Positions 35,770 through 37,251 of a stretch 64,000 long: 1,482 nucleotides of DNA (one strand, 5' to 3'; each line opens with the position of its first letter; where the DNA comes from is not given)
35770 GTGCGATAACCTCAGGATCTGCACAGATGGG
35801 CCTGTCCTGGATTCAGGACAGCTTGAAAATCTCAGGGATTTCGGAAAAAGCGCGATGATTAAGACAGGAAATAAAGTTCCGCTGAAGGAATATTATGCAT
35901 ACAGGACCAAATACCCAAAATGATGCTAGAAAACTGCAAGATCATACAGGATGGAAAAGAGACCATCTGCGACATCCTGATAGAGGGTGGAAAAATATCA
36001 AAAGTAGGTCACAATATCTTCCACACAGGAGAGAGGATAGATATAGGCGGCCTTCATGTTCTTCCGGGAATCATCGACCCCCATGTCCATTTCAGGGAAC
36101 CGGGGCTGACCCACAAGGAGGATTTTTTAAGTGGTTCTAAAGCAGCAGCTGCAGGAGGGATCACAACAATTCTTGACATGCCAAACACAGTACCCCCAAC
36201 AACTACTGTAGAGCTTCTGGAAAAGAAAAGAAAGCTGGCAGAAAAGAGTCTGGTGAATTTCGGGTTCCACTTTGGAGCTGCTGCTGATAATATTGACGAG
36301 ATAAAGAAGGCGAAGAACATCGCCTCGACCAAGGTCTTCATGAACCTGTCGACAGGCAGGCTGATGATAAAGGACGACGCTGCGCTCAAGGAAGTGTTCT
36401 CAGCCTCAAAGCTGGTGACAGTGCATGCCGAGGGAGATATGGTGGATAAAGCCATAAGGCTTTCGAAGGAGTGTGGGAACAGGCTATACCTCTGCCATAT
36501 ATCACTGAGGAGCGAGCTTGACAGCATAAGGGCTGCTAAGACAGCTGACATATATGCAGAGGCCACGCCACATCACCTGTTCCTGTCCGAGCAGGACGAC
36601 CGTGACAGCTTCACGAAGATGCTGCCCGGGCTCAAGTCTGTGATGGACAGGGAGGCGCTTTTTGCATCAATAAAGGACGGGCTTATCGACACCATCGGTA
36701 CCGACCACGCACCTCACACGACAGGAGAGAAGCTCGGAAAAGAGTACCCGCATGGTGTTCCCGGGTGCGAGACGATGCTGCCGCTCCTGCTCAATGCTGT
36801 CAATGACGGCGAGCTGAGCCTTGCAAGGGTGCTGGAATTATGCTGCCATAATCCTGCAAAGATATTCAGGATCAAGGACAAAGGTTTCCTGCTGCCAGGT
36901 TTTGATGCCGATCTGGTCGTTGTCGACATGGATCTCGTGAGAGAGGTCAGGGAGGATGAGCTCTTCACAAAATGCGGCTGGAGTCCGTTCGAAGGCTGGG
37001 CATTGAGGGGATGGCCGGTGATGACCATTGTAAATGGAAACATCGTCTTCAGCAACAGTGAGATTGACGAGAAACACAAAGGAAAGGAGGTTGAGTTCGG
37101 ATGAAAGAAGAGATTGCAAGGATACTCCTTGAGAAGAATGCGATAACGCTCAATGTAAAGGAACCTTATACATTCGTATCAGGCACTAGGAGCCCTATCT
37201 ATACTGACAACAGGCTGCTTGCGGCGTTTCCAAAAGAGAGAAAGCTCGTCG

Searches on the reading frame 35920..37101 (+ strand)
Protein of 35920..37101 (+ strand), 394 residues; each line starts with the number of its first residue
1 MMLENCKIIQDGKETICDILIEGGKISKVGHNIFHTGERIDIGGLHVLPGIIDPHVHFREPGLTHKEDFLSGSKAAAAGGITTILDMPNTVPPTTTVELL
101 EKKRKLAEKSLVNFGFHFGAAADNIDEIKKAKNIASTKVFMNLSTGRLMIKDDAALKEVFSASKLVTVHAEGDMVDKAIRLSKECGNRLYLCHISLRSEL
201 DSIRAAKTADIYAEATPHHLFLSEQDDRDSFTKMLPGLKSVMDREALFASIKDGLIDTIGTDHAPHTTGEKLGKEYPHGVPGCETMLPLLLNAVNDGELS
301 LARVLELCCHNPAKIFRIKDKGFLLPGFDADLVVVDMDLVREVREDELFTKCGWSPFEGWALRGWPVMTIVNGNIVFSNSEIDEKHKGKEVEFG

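Call 10: search_protein_families(library=pfam, proteins=[window:35920-37101:+], max_evalue=0.001)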
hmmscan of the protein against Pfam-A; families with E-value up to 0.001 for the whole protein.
window:35920-37101:+ (394 aa): 2 families
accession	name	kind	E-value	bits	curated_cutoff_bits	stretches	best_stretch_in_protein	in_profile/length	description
PF01979.26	Amidohydro_1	-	7.3e-28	98.2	25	1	47-376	2-345/345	Amidohydrolase family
PF07969.17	Amidohydro_3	-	2e-12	47.8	29.7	1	296-377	404-472/472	Amidohydrolase family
